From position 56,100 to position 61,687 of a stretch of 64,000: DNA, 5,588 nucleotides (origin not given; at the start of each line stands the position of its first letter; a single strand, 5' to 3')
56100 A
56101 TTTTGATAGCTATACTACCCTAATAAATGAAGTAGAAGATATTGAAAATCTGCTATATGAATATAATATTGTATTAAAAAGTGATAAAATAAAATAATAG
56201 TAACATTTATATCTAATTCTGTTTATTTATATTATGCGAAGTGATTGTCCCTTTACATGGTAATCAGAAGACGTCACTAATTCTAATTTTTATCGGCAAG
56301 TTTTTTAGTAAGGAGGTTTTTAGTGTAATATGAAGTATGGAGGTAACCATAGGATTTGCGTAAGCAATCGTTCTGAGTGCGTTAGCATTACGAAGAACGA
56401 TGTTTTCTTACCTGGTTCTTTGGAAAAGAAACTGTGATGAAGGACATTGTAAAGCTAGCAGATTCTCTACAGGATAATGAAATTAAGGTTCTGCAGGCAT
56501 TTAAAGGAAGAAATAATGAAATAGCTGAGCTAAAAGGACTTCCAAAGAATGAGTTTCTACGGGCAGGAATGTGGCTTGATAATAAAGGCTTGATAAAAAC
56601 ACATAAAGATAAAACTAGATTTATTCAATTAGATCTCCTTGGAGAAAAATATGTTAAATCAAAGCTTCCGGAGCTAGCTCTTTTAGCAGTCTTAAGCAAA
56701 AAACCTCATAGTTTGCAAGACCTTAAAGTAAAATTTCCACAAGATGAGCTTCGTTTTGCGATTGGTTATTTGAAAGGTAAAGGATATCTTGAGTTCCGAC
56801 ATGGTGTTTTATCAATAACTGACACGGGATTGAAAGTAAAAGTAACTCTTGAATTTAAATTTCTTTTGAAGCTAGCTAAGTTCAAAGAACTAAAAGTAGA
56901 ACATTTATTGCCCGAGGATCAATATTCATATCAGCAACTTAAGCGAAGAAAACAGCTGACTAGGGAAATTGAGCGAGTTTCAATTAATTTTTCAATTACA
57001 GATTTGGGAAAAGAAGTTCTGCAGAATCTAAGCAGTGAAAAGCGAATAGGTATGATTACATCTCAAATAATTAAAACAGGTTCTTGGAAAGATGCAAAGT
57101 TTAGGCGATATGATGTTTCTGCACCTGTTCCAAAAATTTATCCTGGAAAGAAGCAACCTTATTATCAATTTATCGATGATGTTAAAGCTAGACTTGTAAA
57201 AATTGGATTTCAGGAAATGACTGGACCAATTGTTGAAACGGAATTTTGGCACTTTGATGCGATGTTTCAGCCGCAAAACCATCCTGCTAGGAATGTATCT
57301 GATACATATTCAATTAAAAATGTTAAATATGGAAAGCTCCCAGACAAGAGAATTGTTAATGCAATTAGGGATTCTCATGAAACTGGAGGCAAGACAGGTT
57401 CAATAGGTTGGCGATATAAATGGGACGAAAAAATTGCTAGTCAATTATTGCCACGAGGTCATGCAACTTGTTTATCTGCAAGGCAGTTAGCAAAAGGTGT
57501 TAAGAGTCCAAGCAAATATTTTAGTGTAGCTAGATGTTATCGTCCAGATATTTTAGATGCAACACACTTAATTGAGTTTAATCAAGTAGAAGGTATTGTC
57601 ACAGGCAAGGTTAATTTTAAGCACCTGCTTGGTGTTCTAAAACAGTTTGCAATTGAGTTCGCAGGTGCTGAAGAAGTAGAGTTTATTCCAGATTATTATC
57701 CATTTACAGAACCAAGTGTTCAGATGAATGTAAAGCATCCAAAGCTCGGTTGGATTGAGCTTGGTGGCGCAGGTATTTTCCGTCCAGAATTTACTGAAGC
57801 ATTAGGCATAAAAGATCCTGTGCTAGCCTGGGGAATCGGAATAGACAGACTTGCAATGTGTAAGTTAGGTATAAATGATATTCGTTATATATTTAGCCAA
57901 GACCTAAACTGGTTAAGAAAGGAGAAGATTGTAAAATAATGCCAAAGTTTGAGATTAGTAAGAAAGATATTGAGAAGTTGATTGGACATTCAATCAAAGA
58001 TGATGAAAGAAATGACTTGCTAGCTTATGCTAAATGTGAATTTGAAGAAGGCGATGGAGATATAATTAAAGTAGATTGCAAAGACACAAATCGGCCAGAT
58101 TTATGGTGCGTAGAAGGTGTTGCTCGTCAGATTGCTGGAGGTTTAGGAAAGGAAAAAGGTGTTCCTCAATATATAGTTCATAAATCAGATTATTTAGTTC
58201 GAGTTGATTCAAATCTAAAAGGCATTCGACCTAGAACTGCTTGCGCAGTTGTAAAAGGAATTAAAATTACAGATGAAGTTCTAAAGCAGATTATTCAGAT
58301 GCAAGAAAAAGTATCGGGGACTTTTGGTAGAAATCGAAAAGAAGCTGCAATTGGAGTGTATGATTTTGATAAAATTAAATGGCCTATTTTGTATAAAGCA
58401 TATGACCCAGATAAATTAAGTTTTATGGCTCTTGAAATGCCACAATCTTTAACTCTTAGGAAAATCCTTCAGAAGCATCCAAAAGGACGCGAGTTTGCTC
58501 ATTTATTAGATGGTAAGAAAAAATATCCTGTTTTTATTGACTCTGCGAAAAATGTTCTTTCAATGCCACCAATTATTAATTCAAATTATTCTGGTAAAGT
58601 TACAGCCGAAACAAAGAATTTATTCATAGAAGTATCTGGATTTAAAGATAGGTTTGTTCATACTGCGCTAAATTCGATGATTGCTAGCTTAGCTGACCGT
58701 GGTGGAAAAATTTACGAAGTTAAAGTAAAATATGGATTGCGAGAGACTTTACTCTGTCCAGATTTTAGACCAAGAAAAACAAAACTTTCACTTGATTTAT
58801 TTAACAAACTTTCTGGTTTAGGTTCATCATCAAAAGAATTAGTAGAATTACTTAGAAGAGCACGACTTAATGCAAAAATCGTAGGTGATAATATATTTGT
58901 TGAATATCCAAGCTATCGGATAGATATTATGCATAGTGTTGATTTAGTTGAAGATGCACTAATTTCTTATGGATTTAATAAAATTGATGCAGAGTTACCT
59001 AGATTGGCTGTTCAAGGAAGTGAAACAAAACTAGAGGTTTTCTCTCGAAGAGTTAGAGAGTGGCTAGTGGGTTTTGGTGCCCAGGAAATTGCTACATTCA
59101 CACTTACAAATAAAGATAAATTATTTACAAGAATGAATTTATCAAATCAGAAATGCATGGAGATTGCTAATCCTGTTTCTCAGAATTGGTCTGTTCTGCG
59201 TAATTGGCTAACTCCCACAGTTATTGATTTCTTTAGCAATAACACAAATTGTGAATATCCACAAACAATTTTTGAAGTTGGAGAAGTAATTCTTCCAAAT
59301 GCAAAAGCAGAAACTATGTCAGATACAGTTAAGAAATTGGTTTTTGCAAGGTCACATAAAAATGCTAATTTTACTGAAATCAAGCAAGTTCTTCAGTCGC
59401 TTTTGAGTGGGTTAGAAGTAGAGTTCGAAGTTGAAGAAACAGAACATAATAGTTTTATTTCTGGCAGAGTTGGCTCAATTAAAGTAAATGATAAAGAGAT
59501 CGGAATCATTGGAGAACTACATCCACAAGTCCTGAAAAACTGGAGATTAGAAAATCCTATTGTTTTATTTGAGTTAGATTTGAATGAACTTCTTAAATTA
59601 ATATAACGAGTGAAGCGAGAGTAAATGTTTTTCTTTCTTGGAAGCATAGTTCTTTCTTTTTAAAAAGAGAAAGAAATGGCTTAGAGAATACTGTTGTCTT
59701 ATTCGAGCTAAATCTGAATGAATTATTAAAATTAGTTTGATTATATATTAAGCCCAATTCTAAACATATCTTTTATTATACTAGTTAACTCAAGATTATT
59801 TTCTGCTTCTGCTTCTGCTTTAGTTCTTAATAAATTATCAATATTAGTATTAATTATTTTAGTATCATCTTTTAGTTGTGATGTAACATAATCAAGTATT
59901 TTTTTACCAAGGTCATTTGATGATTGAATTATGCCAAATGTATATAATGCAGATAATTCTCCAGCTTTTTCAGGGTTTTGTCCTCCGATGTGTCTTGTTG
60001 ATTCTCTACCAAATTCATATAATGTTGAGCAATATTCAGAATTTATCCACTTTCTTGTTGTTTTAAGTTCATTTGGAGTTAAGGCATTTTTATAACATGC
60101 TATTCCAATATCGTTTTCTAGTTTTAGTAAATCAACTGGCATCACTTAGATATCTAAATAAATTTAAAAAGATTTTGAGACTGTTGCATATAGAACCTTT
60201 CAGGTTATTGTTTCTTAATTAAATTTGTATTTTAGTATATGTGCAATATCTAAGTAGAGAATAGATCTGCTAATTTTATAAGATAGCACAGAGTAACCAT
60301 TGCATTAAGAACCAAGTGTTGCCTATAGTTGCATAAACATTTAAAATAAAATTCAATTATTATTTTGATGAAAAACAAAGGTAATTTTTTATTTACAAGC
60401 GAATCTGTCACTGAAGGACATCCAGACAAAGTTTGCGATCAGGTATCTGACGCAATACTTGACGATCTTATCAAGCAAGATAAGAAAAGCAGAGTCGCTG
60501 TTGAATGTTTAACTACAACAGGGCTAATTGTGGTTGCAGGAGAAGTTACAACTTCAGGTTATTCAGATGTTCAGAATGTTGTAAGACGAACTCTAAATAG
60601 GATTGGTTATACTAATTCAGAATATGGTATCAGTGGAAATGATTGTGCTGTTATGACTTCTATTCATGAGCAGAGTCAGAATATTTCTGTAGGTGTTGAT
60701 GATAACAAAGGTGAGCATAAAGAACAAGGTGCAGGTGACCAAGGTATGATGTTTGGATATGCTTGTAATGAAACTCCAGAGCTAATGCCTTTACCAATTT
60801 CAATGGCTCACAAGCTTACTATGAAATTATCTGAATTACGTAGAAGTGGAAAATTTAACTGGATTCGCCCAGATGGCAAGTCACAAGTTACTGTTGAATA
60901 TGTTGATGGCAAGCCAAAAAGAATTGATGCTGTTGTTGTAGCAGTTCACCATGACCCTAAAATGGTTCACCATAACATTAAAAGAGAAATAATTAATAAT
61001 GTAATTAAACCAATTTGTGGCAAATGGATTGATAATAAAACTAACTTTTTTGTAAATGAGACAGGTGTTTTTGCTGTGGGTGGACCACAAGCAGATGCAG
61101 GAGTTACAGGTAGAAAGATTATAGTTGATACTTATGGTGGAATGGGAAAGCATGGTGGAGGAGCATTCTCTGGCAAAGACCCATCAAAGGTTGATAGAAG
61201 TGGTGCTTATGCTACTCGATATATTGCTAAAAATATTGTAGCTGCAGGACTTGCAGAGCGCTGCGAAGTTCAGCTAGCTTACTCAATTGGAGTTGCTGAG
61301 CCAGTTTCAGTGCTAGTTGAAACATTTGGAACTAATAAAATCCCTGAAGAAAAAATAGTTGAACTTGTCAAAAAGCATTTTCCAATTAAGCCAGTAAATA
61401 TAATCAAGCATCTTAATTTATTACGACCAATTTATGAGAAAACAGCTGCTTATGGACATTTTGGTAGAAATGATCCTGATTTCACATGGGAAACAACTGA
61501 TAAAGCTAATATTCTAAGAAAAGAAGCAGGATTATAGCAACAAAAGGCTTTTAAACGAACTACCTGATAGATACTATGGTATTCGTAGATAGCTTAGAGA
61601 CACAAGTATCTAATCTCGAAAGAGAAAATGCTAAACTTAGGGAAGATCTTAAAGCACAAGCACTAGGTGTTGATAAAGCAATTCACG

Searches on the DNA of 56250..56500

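Call 61: search_rna_families(source=window, start=56250, end=56500, threshold=evalue, max_evalue=10)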
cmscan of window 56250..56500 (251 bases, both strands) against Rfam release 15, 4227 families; matches with E-value up to 10: 2.
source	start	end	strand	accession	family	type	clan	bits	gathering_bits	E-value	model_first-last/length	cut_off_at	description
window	56386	56439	+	RF00315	snoJ33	Gene; snRNA; snoRNA; CD-box;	-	14.6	45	2.4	1-81/81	no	Small nucleolar RNA J33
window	56250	56318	-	RF01623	ceN23-1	Gene; sRNA;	-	14.3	40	5.8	1-67/100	3'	Caenorhabditis sRNA ceN23-1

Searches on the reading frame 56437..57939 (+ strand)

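Call 62: search_protein_families(library=pfam, proteins=[window:56437-57939:+], max_evalue=0.01)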
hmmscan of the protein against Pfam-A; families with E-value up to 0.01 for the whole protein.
window:56437-57939:+ (500 aa): 3 families
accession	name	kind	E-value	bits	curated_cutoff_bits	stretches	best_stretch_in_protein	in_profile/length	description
PF01409.25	tRNA-synt_2d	-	1.1e-80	271.1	19.8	1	225-495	2-245/246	tRNA synthetases class II core domain (F)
PF17759.6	tRNA_synthFbeta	-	8.4e-06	25.8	22.4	1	360-464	98-209/214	Phenylalanyl tRNA synthetase beta chain CLM domain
PF00152.25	tRNA-synt_2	-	3e-05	23.7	25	0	359-386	92-119/308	tRNA synthetases class II (D, K and N)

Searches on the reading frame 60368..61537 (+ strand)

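Call 88: search_protein_families(library=pfam, proteins=[window:60368-61537:+], max_evalue=0.001)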
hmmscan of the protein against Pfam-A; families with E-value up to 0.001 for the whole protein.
window:60368-61537:+ (389 aa): 3 families
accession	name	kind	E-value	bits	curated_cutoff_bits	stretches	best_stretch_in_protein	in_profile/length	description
PF02773.21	S-AdoMet_synt_C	-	2.9e-68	228.5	25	1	237-375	1-137/138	S-adenosylmethionine synthetase, C-terminal domain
PF02772.21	S-AdoMet_synt_M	-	3e-46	156.9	29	1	119-235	1-120/120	S-adenosylmethionine synthetase, central domain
PF00438.25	S-AdoMet_synt_N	-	2.9e-42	143.7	33.1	1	6-103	1-98/99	S-adenosylmethionine synthetase, N-terminal domain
